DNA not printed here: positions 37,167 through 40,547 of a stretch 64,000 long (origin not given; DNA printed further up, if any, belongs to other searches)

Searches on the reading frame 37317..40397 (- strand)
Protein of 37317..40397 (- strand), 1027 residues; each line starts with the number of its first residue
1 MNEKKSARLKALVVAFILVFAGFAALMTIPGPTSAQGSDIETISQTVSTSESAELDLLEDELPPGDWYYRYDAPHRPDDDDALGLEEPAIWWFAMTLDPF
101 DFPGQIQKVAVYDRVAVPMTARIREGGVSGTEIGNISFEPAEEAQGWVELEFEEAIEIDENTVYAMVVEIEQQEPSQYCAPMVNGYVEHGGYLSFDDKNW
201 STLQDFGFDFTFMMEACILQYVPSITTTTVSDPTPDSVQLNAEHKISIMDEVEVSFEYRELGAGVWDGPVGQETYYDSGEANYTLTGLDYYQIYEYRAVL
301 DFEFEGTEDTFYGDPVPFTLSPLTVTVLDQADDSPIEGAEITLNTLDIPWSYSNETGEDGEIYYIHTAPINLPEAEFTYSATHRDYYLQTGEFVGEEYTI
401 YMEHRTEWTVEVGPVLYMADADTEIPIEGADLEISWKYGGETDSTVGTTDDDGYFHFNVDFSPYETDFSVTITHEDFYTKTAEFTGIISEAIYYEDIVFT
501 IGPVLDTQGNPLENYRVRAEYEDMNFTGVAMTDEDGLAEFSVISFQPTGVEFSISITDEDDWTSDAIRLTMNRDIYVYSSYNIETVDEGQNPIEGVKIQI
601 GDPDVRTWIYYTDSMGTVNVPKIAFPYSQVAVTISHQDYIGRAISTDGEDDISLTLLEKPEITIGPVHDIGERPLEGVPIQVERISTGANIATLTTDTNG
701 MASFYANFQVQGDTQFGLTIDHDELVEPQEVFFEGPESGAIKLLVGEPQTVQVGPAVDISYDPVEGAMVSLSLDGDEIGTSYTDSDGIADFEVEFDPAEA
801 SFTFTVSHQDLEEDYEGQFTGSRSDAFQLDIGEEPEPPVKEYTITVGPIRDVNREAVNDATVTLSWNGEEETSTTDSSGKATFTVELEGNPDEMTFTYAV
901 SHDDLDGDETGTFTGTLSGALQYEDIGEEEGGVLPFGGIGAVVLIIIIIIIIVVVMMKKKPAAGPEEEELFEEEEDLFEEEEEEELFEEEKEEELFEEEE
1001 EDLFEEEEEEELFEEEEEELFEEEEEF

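Call 3: search_protein_families(library=pfam, proteins=[window:37317-40397:-], max_evalue=0.01)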
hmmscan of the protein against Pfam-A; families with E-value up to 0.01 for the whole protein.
window:37317-40397:- (1027 aa): 10 families
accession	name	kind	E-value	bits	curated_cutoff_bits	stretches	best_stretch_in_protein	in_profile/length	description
PF13620.12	CarboxypepD_reg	-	1.7e-21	76.8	32.3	1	420-482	8-64/82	Carboxypeptidase regulatory-like domain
PF17789.7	MG4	-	6.2e-21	74.9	24.7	0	504-556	22-73/95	Macroglobulin domain MG4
PF02369.22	Big_1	-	4.4e-16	59.2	34.9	0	504-559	25-83/93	Bacterial Ig-like domain (group 1)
PF11974.14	bMG3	-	5e-11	42.9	34.9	0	673-707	26-59/103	Bacterial alpha-2-macroglobulin MG3 domain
PF17802.7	SpaA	-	9.3e-11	42.2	23.1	0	419-464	8-54/91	Prealbumin-like fold domain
PF20598.4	DUF6795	-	2.3e-07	31.5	27.4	0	426-462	11-48/103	Domain of unknown function (DUF6795)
PF03785.20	Peptidase_C25_C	-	9e-05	22.7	25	0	748-806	9-66/79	Peptidase family C25, C terminal ig-like domain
PF10670.15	DUF4198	-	0.00024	21.7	34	0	426-460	159-196/209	Domain of unknown function (DUF4198)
PF05688.17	BIg21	-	0.00039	21.4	27.4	0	509-563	45-97/109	Bacterial Immunoglobulin-like 21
PF13313.11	DUF4082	-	0.0024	18.3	28.4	1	103-173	26-95/143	Domain of unknown function (DUF4082)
